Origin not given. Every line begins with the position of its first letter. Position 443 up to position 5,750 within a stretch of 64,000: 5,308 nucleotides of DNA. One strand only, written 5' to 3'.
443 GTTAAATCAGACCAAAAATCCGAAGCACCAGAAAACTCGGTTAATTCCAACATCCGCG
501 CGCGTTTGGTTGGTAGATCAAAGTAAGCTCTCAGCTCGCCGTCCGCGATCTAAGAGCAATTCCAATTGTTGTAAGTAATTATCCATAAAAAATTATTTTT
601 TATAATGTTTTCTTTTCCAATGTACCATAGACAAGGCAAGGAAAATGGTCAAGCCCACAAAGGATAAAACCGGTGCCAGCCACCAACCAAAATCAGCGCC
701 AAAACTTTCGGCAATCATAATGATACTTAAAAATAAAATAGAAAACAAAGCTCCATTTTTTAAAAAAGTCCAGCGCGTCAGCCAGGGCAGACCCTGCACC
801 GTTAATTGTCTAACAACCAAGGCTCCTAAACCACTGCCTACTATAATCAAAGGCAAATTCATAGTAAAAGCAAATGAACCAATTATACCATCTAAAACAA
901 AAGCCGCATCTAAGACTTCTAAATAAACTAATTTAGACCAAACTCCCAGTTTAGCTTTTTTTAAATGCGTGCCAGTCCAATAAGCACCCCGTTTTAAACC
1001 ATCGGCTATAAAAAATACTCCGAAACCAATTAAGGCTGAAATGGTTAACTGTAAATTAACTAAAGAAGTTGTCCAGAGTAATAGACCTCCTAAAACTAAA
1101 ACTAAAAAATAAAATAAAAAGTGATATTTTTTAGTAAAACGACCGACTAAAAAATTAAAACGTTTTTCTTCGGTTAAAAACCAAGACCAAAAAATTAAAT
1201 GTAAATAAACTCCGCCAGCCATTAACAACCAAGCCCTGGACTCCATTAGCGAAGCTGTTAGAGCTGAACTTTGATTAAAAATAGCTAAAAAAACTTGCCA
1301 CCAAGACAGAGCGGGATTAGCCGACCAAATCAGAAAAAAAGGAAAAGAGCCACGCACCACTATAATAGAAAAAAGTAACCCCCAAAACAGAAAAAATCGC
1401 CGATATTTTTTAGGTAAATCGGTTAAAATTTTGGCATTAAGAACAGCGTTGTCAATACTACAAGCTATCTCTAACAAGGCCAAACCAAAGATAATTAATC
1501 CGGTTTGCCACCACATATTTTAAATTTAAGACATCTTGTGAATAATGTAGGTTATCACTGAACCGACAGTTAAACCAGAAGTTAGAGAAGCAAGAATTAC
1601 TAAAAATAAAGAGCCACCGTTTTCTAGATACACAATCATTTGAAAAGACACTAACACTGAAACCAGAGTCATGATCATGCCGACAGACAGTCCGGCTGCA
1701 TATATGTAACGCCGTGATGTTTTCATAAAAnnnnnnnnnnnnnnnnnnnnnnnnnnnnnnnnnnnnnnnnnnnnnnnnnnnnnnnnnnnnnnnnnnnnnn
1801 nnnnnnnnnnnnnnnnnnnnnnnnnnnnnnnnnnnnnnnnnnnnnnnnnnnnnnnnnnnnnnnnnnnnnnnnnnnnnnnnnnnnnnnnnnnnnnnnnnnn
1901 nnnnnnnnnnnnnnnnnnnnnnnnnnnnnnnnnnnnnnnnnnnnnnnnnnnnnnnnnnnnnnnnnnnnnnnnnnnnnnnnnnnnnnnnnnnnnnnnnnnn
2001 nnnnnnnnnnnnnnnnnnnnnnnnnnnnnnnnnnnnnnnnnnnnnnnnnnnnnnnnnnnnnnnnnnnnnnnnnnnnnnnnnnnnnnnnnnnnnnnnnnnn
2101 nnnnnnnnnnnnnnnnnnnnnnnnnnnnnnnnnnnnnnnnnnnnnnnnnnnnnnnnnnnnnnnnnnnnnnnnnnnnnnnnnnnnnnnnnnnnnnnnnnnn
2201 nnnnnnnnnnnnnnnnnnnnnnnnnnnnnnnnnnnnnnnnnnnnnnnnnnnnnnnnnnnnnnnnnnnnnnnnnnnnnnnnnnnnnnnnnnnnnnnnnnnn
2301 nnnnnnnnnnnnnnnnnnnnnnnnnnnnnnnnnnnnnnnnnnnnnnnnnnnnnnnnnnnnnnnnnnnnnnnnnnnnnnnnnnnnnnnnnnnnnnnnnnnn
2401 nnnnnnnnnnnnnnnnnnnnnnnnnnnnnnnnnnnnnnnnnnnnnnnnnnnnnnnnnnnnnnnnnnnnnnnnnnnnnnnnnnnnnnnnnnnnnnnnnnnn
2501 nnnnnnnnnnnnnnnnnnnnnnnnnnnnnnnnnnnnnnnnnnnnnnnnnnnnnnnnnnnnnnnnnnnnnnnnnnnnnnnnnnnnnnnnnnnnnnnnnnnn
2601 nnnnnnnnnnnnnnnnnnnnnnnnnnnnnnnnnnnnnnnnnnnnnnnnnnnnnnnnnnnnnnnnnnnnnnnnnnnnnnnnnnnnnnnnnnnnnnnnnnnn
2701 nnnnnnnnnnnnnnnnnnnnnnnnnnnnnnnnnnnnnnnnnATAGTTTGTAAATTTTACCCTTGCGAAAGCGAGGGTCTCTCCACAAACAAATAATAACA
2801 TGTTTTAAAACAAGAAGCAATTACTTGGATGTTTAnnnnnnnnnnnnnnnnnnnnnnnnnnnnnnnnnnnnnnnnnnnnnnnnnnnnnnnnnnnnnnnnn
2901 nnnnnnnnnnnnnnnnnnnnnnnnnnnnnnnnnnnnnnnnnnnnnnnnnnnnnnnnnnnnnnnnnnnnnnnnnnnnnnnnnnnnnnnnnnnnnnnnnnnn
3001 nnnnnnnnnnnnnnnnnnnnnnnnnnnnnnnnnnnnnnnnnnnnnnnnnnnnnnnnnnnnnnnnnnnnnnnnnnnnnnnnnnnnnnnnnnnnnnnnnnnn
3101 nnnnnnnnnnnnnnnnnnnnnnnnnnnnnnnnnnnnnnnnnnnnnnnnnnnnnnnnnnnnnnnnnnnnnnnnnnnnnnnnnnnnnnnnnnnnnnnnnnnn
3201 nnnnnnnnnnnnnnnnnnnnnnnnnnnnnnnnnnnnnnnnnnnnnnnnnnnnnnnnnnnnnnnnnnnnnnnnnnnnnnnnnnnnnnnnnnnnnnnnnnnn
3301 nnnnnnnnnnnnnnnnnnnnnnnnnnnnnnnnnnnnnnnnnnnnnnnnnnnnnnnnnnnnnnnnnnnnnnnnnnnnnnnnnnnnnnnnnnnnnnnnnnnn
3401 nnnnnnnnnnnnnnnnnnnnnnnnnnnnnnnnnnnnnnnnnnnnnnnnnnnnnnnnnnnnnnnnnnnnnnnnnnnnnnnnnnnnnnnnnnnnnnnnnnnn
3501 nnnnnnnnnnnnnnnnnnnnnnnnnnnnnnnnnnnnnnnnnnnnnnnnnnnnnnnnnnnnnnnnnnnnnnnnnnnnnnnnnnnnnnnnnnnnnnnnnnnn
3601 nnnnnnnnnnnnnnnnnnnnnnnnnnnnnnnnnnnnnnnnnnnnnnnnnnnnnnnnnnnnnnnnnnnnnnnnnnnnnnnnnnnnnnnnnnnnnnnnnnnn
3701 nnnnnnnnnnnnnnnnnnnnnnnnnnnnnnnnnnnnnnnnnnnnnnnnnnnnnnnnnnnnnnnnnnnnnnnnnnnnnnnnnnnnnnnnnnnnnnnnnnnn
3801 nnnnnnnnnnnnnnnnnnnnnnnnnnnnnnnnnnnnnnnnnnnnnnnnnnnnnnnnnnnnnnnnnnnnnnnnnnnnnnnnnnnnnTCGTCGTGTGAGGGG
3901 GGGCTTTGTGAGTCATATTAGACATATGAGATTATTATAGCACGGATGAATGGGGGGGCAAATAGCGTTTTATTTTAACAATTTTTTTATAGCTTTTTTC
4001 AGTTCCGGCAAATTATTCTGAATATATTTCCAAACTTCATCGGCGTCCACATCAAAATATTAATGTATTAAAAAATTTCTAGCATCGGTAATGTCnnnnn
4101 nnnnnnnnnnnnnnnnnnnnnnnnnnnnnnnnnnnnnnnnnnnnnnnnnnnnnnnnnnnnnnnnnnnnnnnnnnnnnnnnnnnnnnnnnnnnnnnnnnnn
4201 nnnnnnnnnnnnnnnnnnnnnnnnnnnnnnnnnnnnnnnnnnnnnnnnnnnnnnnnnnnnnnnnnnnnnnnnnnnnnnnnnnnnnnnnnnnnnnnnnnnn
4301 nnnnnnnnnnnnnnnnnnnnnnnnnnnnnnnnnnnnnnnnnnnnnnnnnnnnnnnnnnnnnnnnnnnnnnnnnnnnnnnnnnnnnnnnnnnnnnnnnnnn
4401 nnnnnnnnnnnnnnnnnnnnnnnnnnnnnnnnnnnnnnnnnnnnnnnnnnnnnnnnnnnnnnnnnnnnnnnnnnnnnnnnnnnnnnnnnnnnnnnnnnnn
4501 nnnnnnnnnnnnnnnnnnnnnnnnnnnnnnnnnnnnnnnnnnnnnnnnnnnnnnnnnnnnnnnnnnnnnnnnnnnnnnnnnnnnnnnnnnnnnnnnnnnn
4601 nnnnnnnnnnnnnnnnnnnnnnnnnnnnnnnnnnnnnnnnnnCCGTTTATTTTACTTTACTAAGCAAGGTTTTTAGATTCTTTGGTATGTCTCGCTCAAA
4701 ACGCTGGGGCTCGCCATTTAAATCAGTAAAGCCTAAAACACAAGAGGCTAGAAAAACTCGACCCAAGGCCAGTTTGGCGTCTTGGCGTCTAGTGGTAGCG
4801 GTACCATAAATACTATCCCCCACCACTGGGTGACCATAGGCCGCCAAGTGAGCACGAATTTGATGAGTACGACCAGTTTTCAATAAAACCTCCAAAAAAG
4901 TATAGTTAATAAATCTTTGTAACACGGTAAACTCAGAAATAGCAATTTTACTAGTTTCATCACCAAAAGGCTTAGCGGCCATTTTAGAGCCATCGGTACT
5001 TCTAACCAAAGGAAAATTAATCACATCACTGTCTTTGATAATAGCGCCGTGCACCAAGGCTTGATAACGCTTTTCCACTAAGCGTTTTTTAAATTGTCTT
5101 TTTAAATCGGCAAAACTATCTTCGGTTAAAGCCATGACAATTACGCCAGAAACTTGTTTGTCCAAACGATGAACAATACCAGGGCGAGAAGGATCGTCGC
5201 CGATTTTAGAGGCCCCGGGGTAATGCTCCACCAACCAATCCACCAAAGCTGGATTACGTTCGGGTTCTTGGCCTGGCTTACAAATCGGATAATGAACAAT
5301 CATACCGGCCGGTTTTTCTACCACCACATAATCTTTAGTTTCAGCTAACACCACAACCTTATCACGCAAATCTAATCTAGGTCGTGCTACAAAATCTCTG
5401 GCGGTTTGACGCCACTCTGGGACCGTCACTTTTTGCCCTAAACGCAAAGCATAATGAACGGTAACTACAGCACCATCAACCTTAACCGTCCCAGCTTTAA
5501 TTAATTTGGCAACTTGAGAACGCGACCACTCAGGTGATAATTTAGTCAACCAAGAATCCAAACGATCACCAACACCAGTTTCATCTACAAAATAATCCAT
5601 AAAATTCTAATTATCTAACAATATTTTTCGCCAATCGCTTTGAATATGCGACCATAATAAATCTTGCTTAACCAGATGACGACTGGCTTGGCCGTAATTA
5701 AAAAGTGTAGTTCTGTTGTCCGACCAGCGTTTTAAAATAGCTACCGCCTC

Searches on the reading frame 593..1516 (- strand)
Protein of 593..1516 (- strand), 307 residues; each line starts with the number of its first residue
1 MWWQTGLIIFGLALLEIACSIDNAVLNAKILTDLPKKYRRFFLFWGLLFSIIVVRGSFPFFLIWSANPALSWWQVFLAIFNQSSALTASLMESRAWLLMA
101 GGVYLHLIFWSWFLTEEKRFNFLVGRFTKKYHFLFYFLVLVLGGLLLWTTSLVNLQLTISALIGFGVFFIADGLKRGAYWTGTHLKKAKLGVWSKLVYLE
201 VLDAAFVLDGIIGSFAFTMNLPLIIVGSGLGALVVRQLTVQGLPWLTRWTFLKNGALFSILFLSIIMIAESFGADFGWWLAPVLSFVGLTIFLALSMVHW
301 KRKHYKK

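Call 60: search_protein_families(library=pfam, max_evalue=0.001, proteins=[window:593-1516:-])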
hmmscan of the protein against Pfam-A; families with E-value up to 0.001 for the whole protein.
window:593-1516:- (307 aa): 2 families
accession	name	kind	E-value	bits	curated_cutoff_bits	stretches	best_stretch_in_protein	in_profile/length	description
PF04332.21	DUF475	-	1.2e-30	107.8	27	1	21-270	1-261/293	Protein of unknown function (DUF475)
PF03741.22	TerC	-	3.1e-19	69.8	27.8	2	138-270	61-177/178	Integral membrane protein TerC family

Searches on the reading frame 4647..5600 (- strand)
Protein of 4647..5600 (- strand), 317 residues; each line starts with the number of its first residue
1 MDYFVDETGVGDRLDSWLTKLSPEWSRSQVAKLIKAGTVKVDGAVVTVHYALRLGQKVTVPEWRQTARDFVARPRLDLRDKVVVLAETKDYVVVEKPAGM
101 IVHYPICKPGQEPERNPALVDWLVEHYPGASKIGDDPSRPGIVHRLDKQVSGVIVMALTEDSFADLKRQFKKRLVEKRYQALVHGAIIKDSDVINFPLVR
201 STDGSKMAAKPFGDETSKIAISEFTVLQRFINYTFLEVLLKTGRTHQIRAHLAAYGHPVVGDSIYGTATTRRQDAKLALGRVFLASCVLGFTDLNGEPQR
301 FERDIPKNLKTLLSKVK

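Call 60: search_protein_families(library=pfam, max_evalue=0.001, proteins=[window:4647-5600:-])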
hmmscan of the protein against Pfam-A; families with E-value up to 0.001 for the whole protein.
window:4647-5600:- (317 aa): 2 families
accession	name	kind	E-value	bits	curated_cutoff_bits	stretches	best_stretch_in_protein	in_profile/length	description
PF00849.27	PseudoU_synth_2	-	9.9e-30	104.2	26.8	1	90-254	1-152/152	RNA pseudouridylate synthase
PF01479.30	S4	-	8.3e-10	38.7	22.8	1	13-56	2-46/48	S4 domain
